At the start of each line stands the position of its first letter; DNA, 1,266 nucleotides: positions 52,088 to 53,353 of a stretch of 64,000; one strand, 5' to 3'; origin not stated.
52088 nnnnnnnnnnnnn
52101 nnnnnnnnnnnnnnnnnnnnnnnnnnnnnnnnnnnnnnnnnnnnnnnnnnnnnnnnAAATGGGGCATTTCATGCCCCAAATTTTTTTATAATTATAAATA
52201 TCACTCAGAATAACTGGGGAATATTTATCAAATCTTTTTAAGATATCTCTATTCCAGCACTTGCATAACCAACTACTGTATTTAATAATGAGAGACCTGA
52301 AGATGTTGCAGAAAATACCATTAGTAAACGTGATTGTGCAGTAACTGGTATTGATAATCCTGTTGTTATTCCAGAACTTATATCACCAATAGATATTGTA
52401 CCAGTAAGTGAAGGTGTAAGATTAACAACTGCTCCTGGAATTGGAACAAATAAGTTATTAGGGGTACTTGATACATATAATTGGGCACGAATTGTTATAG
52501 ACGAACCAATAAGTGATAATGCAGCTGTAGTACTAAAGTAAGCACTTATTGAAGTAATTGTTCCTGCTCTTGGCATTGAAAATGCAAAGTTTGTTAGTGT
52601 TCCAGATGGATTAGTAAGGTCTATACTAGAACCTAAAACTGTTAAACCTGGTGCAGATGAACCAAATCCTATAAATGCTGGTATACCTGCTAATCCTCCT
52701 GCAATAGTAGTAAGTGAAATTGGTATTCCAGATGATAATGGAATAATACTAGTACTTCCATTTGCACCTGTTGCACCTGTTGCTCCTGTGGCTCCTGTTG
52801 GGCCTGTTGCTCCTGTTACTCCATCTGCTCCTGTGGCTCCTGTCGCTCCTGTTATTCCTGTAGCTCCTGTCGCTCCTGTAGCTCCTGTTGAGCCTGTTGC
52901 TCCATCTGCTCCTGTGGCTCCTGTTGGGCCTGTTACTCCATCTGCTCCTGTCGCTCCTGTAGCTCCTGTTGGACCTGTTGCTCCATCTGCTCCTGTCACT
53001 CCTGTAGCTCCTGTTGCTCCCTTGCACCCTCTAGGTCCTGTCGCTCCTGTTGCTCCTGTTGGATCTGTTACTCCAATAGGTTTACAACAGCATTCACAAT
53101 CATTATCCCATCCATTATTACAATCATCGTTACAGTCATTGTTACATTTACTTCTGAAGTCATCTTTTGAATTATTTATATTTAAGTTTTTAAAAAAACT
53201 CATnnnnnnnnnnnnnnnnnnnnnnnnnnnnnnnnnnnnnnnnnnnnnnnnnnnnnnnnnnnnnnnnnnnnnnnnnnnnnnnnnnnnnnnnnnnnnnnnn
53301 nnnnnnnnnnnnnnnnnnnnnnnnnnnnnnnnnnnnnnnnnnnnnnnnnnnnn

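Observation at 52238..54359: BclA-like collagen-repeat spore-surface protein paired with a GT2-TPR glycosyltransferase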

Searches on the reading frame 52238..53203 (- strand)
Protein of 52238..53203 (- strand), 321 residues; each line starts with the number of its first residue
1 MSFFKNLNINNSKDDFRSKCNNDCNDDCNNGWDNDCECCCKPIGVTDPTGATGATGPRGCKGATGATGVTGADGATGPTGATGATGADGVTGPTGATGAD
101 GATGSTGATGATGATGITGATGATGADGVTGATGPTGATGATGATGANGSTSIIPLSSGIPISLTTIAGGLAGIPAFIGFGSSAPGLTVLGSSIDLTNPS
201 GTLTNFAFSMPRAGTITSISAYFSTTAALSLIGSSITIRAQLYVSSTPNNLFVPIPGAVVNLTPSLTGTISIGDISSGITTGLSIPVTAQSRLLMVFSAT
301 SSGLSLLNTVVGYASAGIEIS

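Call 4: search_protein_families(library=pfam, proteins=[window:52238-53203:-], max_evalue=0.01)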
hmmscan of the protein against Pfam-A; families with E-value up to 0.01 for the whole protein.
window:52238-53203:- (321 aa): 1 family
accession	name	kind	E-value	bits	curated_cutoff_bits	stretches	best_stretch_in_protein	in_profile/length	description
PF01391.23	Collagen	-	1.6e-16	60.3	27.2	2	49-104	3-58/60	Collagen triple helix repeat (20 copies)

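Call 8: search_protein_families(library=ncbifam, proteins=[window:52238-53203:-], max_evalue=1)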
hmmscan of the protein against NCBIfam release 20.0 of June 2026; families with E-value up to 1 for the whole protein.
window:52238-53203:- (321 aa): 5 families
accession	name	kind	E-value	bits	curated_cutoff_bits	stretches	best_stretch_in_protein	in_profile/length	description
TIGR03721.1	exospore_TM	domain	1.2e-64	217.4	93.15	1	149-321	1-169/169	exosporium glycoprotein BclB-related protein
NF038329.2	gly_rich_SclB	equivalog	1.3e-18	67.2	325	1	10-150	93-229/442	LPXTG-anchored collagen-like adhesin Scl2/SclB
NF038330.1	adhesin_SclA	exception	7.4e-14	52.2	400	1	46-150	140-244/405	LPXTG-anchored collagen-like adhesin Scl1/SclA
NF046116.1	adhesin_Lcl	equivalog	7.5e-14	51.1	500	1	42-149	154-265/431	collagen-like adhesin Lcl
NF038313.3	HisXaaSer_A4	exception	0.0029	18.5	55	0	97-107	75-85/93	His-Xaa-Ser repeat protein HxsA4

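Call 44: search_protein_families(library=phrogs, proteins=[window:52238-53203:-], max_evalue=0.001)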
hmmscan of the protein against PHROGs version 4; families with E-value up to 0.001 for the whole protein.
window:52238-53203:- (321 aa): 28 families (the best 25 are shown)
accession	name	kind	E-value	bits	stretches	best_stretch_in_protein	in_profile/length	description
phrog_5073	-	tail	1.6e-27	97.8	1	48-156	262-370/519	tail fiber protein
phrog_6320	-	tail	3.4e-27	96.6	1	44-151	98-205/745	tail fiber protein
phrog_8745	-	tail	5.5e-25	87.9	1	48-151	1381-1484/1803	tail fiber protein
phrog_819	-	tail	6.3e-21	75.3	1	45-150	503-611/1024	tail protein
phrog_28263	-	tail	4e-20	71.7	1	44-183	583-722/1400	tail fiber protein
phrog_29268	-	unknown function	2.6e-18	66.5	1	44-175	421-547/653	-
phrog_18350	-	tail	1.4e-17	65.3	2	71-174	99-212/253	tail fiber protein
phrog_30509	-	tail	1.6e-15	57.9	1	35-113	36-114/254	collagen like minor tail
phrog_1806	-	tail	5.7e-15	56.3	1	43-149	104-215/276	collagen like minor tail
phrog_3420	-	unknown function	5.7e-15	54.9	1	42-181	217-351/929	-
phrog_26246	-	tail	8.3e-12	45.9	1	6-150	68-201/329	tail protein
phrog_366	-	tail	1.1e-11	45.9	2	87-150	319-385/474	tail fiber protein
phrog_36982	-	unknown function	5.4e-11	42.1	1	41-184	556-707/944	-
phrog_38766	-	head and packaging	3.1e-09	36.9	1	80-150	82-152/478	virion structural protein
phrog_1658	-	unknown function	2.5e-08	34.9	2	44-112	43-111/239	-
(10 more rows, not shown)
